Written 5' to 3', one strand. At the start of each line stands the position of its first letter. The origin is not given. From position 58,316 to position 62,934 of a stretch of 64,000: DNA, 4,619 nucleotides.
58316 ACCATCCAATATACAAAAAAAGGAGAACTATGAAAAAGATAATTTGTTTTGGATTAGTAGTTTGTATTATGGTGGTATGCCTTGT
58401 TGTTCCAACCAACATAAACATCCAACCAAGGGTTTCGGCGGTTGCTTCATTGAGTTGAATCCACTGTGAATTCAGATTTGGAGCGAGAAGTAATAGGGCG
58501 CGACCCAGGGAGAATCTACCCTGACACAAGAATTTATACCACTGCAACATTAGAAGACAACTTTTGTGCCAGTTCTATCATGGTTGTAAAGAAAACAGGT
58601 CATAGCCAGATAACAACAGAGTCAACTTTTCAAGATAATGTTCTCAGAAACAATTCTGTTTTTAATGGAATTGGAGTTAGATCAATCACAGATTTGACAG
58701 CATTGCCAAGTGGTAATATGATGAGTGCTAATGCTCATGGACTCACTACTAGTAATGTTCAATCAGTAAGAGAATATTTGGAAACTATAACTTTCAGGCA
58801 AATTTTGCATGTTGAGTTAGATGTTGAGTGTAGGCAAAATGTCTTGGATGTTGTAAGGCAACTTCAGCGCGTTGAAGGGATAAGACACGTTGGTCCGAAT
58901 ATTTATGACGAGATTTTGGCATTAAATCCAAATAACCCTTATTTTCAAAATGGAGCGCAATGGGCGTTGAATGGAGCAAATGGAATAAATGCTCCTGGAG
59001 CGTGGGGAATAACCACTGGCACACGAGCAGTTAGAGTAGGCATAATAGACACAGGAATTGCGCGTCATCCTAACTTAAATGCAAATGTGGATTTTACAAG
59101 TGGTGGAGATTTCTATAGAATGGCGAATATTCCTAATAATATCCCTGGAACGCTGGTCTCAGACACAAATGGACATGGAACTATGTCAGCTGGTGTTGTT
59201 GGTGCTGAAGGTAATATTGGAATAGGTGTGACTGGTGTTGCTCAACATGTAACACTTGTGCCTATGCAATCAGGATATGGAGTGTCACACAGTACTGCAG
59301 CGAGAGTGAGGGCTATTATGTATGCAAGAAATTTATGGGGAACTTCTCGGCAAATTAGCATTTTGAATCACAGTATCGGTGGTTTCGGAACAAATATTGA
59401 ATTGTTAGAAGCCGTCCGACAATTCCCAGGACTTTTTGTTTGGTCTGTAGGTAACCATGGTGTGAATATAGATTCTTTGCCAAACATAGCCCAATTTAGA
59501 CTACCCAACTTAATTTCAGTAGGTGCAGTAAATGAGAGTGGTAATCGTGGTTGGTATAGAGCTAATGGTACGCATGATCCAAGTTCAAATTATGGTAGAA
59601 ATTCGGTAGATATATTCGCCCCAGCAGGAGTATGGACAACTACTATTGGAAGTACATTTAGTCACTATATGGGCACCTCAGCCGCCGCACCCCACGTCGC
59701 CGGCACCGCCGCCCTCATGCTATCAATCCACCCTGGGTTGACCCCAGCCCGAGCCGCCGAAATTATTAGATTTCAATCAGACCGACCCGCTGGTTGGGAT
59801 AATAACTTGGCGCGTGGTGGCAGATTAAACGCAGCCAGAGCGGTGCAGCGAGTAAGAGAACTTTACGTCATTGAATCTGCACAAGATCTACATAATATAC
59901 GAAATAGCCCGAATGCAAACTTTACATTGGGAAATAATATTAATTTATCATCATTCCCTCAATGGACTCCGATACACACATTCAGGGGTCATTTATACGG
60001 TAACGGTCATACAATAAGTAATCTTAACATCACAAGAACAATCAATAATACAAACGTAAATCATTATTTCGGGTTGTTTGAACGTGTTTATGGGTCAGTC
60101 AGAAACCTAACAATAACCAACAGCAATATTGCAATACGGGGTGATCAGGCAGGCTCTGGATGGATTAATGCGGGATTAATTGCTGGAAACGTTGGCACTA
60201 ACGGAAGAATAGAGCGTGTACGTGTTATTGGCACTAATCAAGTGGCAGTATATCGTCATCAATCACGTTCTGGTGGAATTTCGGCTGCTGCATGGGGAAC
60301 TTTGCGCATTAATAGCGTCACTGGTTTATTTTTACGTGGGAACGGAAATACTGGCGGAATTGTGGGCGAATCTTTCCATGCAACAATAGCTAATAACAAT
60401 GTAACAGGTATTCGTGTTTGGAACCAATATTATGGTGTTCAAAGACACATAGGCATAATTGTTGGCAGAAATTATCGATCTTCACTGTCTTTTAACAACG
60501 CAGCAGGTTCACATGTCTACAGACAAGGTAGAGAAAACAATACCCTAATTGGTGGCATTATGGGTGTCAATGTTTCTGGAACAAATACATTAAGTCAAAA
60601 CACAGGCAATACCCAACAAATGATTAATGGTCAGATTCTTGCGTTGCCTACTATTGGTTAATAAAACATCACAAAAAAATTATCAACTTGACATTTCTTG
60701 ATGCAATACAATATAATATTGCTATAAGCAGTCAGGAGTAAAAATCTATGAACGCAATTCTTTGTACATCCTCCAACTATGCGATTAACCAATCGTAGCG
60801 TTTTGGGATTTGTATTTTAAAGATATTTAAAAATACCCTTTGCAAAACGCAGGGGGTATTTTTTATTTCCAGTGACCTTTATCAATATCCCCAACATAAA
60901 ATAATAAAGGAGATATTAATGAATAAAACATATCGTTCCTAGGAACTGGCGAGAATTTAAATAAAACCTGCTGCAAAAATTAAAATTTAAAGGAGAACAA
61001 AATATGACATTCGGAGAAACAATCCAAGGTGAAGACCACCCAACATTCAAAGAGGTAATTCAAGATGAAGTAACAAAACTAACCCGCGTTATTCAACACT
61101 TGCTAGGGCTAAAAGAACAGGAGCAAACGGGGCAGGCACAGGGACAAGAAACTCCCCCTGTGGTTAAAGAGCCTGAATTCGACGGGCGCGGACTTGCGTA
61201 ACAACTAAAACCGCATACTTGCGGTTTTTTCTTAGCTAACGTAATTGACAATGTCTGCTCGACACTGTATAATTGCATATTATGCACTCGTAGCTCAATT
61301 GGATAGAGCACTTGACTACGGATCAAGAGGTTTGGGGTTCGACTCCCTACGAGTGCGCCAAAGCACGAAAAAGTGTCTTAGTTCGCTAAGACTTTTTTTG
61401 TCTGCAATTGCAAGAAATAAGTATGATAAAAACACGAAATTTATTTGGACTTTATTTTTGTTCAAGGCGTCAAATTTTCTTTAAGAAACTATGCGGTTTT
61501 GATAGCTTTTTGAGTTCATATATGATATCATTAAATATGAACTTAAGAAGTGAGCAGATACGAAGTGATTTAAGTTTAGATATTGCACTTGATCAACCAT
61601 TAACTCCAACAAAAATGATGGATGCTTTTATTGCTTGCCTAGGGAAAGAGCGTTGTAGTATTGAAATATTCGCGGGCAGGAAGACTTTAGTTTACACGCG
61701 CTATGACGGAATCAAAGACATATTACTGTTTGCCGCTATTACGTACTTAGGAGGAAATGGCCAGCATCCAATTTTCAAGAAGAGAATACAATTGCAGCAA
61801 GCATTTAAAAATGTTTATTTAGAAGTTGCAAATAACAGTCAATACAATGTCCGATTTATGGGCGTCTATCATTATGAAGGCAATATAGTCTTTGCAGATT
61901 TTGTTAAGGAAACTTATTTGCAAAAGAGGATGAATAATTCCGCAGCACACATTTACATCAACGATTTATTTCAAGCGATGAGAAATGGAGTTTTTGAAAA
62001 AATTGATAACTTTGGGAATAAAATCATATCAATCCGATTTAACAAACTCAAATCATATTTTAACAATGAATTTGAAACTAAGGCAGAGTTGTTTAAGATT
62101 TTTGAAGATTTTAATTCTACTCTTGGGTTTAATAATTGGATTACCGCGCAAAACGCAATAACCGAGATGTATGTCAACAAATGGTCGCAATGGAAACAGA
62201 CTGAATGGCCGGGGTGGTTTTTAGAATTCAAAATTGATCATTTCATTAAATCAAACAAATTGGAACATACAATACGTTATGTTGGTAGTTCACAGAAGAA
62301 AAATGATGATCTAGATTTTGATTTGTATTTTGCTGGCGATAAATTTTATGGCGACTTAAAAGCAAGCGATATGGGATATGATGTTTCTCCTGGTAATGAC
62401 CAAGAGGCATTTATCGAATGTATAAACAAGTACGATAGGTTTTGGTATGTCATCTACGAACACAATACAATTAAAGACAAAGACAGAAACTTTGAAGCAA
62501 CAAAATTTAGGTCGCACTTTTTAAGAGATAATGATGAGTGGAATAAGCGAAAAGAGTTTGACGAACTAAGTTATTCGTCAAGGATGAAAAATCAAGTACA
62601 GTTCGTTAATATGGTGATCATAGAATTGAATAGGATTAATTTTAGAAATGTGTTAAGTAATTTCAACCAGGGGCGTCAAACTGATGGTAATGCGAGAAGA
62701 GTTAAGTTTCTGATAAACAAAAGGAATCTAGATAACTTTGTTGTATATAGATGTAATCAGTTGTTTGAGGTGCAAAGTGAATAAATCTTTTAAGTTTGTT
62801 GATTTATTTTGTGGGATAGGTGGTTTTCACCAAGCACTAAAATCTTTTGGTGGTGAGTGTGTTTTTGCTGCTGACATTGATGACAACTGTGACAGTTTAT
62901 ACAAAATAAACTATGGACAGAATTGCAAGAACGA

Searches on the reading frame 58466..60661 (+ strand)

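Call 34: search_protein_families(library=pfam, proteins=[window:58466-60661:+], max_evalue=0.00001)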
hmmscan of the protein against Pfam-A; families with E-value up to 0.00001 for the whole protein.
window:58466-60661:+ (731 aa): 1 family
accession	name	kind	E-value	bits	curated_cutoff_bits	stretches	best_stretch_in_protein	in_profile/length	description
PF00082.27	Peptidase_S8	-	2.1e-32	113.1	21.8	1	187-434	2-269/288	Subtilase family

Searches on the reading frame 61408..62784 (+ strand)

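Call 34: search_protein_families(library=pfam, proteins=[window:61408-62784:+], max_evalue=0.00001)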
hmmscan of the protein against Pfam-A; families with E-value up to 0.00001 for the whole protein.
window:61408-62784:+ (458 aa): 1 family
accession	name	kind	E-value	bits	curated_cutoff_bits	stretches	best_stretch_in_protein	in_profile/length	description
PF20296.3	MTaX1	-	1.4e-19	71.1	25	1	108-218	7-111/111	Methylase-associated X1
